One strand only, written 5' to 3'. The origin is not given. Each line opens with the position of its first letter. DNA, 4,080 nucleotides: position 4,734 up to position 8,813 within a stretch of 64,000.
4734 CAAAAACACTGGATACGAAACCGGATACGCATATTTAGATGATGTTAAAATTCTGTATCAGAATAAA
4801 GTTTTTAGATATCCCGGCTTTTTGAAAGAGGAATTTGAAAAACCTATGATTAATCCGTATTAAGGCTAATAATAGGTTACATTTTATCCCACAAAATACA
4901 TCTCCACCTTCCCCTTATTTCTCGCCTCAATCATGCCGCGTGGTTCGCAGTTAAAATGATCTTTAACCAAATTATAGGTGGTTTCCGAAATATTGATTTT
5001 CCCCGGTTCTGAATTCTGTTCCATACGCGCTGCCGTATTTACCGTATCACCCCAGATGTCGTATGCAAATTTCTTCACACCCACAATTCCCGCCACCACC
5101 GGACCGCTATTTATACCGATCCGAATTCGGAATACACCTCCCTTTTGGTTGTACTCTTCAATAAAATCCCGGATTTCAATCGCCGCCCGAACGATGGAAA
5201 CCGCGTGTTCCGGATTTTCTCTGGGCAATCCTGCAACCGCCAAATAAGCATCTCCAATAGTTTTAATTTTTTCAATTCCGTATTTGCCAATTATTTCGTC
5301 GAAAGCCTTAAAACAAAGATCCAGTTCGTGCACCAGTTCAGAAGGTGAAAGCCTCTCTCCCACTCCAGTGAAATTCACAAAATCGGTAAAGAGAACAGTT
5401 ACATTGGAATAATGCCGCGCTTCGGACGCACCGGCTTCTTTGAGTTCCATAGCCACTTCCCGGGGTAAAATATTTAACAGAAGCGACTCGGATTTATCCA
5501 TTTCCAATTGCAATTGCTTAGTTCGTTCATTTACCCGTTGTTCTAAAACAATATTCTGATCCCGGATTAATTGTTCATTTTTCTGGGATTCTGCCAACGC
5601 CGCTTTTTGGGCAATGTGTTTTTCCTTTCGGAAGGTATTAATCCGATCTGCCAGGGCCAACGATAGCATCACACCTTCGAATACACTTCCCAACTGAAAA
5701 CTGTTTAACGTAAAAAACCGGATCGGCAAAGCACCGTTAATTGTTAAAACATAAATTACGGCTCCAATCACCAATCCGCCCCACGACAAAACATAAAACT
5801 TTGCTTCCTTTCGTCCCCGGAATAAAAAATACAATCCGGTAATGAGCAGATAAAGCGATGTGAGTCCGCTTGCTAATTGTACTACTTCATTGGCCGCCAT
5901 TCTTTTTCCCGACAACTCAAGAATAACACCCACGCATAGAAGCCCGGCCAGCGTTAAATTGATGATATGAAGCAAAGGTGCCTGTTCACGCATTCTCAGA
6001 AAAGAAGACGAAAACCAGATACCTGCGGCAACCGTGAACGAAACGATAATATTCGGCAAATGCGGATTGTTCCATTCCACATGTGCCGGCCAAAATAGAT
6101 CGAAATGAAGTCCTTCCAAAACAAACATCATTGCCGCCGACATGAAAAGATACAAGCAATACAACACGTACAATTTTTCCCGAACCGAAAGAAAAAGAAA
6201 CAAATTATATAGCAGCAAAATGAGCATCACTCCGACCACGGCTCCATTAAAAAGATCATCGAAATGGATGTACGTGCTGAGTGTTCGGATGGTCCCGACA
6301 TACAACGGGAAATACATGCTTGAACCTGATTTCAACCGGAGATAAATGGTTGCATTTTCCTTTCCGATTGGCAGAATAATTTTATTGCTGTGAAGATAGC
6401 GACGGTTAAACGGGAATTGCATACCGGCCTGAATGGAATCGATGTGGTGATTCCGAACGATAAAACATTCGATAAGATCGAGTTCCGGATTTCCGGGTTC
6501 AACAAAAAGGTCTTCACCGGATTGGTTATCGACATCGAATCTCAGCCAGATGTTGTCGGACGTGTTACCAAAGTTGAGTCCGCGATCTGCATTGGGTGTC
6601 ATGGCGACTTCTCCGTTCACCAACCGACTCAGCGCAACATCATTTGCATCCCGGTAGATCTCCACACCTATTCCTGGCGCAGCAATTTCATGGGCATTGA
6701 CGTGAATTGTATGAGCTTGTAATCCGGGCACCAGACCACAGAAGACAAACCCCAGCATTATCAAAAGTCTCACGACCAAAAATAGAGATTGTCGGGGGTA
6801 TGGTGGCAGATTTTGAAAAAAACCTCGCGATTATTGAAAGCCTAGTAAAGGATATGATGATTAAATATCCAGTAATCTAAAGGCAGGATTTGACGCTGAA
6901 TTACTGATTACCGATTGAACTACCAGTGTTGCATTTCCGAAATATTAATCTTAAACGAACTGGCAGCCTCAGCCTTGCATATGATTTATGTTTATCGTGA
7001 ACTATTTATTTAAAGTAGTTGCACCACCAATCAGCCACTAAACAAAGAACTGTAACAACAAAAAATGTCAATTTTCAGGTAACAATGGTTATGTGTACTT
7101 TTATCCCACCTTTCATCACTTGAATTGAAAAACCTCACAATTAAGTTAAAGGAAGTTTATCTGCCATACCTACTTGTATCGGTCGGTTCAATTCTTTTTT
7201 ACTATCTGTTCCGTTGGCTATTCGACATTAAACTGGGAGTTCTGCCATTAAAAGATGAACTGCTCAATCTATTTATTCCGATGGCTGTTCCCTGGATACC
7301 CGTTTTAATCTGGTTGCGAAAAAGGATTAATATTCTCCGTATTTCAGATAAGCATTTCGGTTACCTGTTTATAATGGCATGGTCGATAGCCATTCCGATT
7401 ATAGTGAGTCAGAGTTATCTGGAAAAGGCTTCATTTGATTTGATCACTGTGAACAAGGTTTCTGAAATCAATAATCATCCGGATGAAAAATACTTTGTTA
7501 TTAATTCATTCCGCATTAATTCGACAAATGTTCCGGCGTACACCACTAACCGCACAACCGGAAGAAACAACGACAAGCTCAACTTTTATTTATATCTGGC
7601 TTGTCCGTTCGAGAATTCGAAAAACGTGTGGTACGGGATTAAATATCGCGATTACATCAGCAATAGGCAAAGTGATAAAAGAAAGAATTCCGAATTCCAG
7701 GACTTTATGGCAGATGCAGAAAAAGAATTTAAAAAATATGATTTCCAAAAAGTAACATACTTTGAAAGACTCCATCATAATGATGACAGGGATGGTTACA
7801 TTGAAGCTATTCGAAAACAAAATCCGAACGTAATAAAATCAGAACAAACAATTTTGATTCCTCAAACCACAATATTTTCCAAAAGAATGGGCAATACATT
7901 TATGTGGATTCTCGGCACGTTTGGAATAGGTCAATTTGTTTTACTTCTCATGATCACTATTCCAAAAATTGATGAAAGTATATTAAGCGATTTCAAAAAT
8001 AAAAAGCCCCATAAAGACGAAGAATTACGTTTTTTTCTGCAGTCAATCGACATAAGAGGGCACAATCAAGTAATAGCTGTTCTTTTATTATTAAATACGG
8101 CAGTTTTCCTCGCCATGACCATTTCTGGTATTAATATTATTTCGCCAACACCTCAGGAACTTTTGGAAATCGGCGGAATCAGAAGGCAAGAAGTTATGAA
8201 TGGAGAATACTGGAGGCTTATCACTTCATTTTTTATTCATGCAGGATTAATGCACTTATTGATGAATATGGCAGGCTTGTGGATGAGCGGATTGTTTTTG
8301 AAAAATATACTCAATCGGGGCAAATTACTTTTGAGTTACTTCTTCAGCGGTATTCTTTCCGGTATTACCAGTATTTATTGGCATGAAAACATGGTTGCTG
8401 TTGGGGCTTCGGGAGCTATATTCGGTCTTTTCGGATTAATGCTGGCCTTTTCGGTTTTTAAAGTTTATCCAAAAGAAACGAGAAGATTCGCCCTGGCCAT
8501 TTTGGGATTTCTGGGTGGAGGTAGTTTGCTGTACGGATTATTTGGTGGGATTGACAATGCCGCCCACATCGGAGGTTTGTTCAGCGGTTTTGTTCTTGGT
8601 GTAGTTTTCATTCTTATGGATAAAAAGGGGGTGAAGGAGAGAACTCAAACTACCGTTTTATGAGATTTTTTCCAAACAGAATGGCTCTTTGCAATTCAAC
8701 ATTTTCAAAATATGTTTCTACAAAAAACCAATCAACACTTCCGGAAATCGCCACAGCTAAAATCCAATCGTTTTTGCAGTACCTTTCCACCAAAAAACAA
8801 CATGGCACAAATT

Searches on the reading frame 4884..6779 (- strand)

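Call 110: search_protein_families(library=pfam, proteins=[window:4884-6779:-], max_evalue=0.0001)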
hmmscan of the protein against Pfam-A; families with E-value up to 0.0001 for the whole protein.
window:4884-6779:- (631 aa): 3 families
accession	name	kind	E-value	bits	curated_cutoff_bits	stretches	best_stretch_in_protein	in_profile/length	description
PF00211.25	Guanylate_cyc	-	3.7e-55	186.8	21.9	1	454-630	3-181/183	Adenylate and Guanylate cyclase catalytic domain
PF07695.17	7TMR-DISM_7TM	-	1.6e-44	152.8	29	1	175-379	2-205/205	7TM diverse intracellular signalling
PF07696.17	7TMR-DISMED2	-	6.1e-20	72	22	1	57-161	25-134/136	7TMR-DISM extracellular 2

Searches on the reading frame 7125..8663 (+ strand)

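Call 110: search_protein_families(library=pfam, proteins=[window:7125-8663:+], max_evalue=0.0001)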
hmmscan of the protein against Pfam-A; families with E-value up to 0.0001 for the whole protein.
window:7125-8663:+ (512 aa): 1 family
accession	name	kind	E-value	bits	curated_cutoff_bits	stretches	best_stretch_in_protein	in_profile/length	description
PF01694.28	Rhomboid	-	9.1e-27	94.5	22.6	1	360-495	2-140/143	Rhomboid domain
